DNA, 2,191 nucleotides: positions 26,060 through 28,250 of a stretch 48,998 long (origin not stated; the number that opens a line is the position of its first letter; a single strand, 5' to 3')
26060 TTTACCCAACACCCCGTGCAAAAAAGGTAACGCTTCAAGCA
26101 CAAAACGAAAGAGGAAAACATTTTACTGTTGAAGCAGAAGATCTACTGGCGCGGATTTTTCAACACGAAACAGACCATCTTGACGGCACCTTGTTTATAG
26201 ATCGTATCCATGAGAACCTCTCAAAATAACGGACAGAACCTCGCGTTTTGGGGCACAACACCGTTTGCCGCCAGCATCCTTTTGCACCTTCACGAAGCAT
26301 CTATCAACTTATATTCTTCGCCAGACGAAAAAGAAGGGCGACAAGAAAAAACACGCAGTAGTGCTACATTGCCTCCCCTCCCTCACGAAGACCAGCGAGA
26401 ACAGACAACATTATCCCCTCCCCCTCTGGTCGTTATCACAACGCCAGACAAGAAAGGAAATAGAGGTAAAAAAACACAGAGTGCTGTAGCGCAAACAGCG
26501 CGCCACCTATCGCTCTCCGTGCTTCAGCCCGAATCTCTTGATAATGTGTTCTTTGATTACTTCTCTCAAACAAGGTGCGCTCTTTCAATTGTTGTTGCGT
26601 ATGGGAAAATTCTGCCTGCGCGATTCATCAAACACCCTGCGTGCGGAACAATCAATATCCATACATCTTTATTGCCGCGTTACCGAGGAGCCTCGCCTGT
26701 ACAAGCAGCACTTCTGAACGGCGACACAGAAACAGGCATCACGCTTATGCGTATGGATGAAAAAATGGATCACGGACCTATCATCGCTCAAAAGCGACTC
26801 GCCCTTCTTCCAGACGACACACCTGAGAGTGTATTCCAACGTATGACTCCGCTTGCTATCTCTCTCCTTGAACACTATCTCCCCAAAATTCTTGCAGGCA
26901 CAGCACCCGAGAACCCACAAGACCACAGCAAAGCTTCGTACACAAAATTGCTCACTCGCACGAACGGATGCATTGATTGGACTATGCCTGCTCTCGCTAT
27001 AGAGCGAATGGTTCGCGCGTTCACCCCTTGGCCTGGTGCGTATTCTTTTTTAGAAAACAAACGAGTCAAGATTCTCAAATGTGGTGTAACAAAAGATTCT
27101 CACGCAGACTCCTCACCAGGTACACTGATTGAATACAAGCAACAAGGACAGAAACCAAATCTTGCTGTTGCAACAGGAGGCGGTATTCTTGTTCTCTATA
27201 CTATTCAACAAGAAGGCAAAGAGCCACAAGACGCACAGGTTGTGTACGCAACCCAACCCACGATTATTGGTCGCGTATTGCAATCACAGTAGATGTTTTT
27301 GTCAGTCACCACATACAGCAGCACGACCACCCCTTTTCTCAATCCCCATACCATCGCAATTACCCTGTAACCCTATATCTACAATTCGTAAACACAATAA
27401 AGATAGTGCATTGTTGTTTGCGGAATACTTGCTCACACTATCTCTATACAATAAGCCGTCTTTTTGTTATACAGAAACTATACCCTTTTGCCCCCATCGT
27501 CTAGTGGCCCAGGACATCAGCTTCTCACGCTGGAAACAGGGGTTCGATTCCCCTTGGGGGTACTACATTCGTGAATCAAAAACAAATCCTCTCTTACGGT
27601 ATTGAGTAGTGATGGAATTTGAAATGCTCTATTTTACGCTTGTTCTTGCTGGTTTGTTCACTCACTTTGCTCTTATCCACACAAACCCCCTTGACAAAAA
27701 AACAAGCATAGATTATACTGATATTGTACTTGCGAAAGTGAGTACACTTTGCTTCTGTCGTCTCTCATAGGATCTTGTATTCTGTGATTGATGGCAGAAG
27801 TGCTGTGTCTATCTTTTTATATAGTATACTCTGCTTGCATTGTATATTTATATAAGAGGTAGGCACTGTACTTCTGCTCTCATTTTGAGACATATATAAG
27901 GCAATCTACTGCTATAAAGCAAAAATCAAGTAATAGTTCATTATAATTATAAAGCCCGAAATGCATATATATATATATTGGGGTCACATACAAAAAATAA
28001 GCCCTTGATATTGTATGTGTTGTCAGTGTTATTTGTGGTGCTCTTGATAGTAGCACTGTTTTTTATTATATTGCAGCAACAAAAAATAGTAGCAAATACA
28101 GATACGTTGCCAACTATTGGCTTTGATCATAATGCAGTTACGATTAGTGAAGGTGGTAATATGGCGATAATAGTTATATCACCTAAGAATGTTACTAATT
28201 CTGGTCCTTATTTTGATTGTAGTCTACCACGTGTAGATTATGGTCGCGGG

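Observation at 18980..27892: Perfect 220-bp inverted repeats bracket 8.47 kb of core division/translation genes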

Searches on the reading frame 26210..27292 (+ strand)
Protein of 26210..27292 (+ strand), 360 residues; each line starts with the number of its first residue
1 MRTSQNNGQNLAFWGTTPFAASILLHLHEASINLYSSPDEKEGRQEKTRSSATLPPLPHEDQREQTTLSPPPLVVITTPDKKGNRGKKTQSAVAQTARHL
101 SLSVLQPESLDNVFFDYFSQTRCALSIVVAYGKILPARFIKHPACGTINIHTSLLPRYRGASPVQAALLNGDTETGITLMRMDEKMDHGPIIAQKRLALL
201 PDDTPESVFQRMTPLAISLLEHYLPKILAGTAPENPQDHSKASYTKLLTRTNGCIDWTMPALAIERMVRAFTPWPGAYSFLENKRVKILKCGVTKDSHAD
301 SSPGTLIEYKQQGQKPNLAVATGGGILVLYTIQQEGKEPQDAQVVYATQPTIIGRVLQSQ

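Call 12: search_protein_families(library=pfam, proteins=[window:26210-27292:+])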
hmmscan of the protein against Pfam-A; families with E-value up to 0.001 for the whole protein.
window:26210-27292:+ (360 aa): 2 families
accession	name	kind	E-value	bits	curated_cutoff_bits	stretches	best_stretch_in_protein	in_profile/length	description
PF00551.24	Formyl_trans_N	-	6.5e-36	124.2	26.1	1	73-214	31-171/181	Formyl transferase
PF02911.23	Formyl_trans_C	-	1.2e-24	86.8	21.1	1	249-346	3-96/100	Formyl transferase, C-terminal domain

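Call 48: list_cluster_members(proteins=[window:26210-27292:+, window:28017-29549:+, window:23854-25710:+, window:30522-31199:+, window:22363-22794:-])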
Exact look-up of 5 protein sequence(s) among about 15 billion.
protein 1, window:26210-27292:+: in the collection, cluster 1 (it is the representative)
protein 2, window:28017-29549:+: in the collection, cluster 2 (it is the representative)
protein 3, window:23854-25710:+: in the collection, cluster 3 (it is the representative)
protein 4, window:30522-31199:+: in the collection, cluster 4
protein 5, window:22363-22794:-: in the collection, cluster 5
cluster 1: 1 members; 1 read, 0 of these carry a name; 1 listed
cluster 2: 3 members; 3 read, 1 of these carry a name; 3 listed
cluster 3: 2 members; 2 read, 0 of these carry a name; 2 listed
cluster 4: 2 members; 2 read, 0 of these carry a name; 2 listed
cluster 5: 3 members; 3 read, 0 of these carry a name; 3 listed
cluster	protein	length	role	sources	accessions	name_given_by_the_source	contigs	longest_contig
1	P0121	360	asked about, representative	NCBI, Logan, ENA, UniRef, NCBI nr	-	-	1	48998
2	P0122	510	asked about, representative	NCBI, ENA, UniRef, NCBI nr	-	-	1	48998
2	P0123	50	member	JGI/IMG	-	hypothetical protein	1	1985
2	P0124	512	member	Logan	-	-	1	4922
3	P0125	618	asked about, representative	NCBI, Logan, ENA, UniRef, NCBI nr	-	-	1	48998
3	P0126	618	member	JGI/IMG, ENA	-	-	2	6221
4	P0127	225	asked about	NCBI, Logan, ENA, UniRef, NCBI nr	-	-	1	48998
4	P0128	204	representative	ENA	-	-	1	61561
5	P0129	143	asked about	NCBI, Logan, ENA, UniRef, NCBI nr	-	-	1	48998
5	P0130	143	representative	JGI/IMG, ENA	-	-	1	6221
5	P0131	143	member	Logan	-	-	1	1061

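Call 49: find_encoding_contigs(protein=P0128, flank=10000, max_places=5)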
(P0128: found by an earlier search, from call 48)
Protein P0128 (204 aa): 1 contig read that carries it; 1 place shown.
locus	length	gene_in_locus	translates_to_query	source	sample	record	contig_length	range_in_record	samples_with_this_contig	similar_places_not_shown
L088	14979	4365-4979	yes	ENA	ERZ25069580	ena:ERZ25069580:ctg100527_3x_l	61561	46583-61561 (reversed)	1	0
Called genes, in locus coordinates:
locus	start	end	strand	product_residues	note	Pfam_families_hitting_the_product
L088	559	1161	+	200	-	PF02911:Formyl_trans_C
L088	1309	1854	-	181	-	-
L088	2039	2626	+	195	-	-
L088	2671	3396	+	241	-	PF00041:fn3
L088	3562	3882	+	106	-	-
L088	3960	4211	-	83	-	-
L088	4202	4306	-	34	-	-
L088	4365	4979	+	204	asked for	PF13555:AAA_29 (weak), PF00005:ABC_tran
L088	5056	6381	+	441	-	PF12704:MacB_PCD, PF02687:FtsX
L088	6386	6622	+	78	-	PF09568:RE_MjaI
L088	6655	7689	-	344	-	-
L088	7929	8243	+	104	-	-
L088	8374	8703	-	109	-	-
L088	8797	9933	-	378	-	PF07995:GSDH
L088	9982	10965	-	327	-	PF01972:SDH_protease, PF25145:NfeD1b_N (weak)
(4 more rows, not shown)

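Call 78: find_encoding_contigs(protein=P0126, flank=10000, max_places=5)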
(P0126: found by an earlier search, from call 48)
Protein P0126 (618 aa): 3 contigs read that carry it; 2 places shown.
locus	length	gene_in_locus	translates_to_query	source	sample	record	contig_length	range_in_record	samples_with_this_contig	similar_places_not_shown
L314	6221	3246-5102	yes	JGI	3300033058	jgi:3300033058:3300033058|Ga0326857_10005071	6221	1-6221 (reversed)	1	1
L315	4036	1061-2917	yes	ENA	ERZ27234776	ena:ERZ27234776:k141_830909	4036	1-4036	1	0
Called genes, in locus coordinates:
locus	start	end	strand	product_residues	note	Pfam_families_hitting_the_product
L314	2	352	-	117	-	?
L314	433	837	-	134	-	-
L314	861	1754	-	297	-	PF01135:PCMT (weak), PF01795:Methyltransf_5, PF01189:Methyltr_RsmB-F (weak)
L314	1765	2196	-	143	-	PF02381:MraZ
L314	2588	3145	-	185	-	-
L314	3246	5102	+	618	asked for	PF17764:PriA_3primeBD, PF18074:PriA_C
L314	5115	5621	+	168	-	PF01327:Pep_deformylase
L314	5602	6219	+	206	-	?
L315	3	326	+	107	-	?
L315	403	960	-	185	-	-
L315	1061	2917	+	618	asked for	PF17764:PriA_3primeBD, PF18074:PriA_C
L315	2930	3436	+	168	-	PF01327:Pep_deformylase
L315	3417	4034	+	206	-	?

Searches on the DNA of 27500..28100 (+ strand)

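Call 7: search_rna_families(source=window, start=27500, end=28100, threshold=evalue, max_evalue=10, show_alignments=3)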
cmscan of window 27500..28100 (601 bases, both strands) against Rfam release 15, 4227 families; matches with E-value up to 10: 12.
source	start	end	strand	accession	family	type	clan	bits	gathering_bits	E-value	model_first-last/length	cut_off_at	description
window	27500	27562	+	RF00005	tRNA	Gene; tRNA;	CL00001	41.5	29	2.1e-07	11-71/71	5'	tRNA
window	27800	27873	+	RF04065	mir-7563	Gene; miRNA;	-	28.1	80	0.0024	1-76/76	no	mir-7563 microRNA precursor family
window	27773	27900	+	RF04097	MIR2630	Gene; miRNA;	-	22.6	144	0.032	1-229/229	no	MIR2630 microRNA precursor family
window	27794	27875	-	RF03865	mir-7637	Gene; miRNA;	-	22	88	0.11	1-68/68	no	mir-7637 microRNA precursor family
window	27792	27883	+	RF04158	mir-568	Gene; miRNA;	-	17.5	75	5.8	1-93/93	no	mir-568 microRNA precursor family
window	27508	27563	-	RF04354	Plastid-ycf2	Cis-reg;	-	16.2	65.7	2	1-75/75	no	Plastid-ycf2 5UTR RNA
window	27500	27561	+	RF01684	mascRNA-menRNA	Gene;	-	15.4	42.5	3.3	4-56/56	5'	MALAT1-associated small cytoplasmic RNA/MEN beta RNA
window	27984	28066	+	RF04177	BTnc201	Gene; sRNA;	-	14.8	105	9.4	1-99/99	no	Bacteroides sRNA BTnc201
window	27963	28042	+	RF03750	mir-2489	Gene; miRNA;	-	14.6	100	6.9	1-95/95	no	mir-2489 microRNA precursor family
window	27604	27663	+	RF00300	snoZ221_snoR21b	Gene; snRNA; snoRNA; CD-box;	-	14.3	44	5.4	1-91/91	no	Small nucleolar RNA Z221/R21b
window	27501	27584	+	RF00233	Tymo_tRNA-like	Cis-reg;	-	12.8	40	5.2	1-84/84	no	Tymovirus/Pomovirus/Furovirus tRNA-like 3' UTR element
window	27884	27953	+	RF02350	psRNA6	Gene; sRNA;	-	10.9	60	1.3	1-333/333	no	Nitrosomonas sRNA psRNA6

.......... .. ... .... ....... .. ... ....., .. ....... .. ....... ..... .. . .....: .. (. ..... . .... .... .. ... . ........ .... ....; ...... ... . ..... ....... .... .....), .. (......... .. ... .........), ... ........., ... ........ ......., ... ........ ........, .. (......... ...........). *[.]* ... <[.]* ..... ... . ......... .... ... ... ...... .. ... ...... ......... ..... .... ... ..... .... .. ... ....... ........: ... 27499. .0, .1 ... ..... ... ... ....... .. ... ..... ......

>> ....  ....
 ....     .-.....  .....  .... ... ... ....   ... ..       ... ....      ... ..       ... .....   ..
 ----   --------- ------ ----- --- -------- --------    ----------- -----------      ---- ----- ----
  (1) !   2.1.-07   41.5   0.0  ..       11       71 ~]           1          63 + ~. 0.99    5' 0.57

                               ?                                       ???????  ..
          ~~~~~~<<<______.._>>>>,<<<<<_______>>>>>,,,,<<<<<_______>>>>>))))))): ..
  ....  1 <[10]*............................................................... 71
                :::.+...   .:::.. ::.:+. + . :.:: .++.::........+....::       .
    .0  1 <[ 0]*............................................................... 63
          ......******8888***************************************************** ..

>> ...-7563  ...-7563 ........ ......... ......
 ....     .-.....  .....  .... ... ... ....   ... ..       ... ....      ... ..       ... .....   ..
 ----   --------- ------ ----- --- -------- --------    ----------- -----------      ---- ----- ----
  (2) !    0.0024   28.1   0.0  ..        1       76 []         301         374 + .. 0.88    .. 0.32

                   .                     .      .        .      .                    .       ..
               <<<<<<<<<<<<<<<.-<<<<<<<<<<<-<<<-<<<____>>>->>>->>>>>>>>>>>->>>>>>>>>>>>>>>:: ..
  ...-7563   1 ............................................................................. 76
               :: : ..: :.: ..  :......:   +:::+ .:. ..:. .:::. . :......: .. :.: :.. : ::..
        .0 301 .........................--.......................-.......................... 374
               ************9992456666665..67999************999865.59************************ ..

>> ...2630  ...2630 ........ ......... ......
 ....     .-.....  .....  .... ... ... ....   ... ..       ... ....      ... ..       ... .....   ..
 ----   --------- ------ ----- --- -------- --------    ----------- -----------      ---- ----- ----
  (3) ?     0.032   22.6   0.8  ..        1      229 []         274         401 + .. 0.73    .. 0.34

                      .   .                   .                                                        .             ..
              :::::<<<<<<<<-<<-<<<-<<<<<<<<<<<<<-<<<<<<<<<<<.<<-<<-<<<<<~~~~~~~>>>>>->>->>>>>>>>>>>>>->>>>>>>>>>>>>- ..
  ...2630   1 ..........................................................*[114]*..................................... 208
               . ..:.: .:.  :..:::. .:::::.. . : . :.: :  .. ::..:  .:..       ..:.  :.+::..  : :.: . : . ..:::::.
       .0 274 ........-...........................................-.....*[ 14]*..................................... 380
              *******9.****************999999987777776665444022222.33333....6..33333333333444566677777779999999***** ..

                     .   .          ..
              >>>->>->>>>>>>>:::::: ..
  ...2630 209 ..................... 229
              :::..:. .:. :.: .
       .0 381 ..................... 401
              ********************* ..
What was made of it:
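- On Known RNA families (Rfam 15: 6S, riboswitches, T-box, others): The permissive scan gives only miRNA-hairpin noise far below threshold (call 7).
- Tried and rejected: A permissive Rfam scan gave only noise (call 7).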

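Call 40: search_dna_similar(query=window:27673-27892:+, collection=phages, mode=distant, max_evalue=0.01)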
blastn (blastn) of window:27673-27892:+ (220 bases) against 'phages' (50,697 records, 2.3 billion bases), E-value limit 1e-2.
No match.

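Call 41: search_dna_similar(query=window:27673-27892:+, collection=plasmids, mode=distant, max_evalue=0.01)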
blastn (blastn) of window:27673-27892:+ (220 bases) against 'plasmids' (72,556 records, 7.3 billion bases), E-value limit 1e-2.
No match.

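Call 73: build_rna_model(alignment_id=A1, structure=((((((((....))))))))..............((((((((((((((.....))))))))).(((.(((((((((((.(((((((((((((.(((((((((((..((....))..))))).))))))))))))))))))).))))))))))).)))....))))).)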
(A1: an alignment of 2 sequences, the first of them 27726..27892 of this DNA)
Model R1 built from alignment A1 (2 sequences, 167 columns); structure: as given.
model positions 167; base pairs 62; branch points 2; effective number of sequences 0.63; information 0.59 bits per position. Calibrated on 0.2 Mb of random sequence (short: E-values are rough).
structure used (alignment columns):
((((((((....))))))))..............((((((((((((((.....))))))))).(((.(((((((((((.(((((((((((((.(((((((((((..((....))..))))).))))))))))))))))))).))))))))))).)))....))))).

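Call 74: search_with_rna_model(model_id=R1, sources=[window, L001, L002, L003, L004, L005, L006, L007, L008, L011, L013, L053, L054, L081, L082, L083, L084, L085, L088, L102, L138, L139, L159], max_evalue=10)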
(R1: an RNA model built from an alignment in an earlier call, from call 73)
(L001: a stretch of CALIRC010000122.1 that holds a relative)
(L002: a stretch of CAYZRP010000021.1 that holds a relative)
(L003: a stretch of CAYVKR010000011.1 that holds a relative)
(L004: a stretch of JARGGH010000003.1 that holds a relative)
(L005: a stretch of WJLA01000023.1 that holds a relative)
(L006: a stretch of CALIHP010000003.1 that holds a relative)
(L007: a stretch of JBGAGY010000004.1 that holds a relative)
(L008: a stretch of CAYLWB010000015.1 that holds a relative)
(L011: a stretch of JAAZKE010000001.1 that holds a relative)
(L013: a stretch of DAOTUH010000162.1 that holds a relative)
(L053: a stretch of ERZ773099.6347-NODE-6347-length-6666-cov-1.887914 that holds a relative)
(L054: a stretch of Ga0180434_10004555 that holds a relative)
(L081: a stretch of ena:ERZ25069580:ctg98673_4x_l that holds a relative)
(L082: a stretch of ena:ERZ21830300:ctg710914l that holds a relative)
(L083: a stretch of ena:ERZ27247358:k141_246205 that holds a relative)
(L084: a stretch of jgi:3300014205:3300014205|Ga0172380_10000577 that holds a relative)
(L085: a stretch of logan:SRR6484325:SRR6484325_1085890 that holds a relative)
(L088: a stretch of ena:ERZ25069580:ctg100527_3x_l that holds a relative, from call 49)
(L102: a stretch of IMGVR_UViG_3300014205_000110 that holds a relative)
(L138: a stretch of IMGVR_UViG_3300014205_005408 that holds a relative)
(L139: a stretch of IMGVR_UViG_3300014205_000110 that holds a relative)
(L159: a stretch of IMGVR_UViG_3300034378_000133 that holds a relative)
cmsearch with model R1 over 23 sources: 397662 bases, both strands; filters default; matches with E-value up to 10: 9.
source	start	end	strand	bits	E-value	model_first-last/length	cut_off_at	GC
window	18980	19146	-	202.3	1.1e-46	1-167/167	no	0.38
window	27726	27892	+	202.3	1.1e-46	1-167/167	no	0.38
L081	3103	3269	+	200.1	3.6e-46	1-167/167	no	0.38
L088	1518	1689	+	170.8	4.9e-39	1-167/167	no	0.38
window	18951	19089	+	56.7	2.9e-11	1-167/167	no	0.37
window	27779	27925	-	52.8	2.7e-10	1-167/167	no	0.33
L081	3160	3298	-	52.3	3.4e-10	1-167/167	no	0.37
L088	1588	1672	-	30.5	7.3e-05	70-151/167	no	0.34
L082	11953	12025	+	12.2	2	1-167/167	no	0.34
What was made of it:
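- Tried and rejected: A covariance model of the RNA found no distant homologue in 398 kb of related and candidate loci (call 74).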
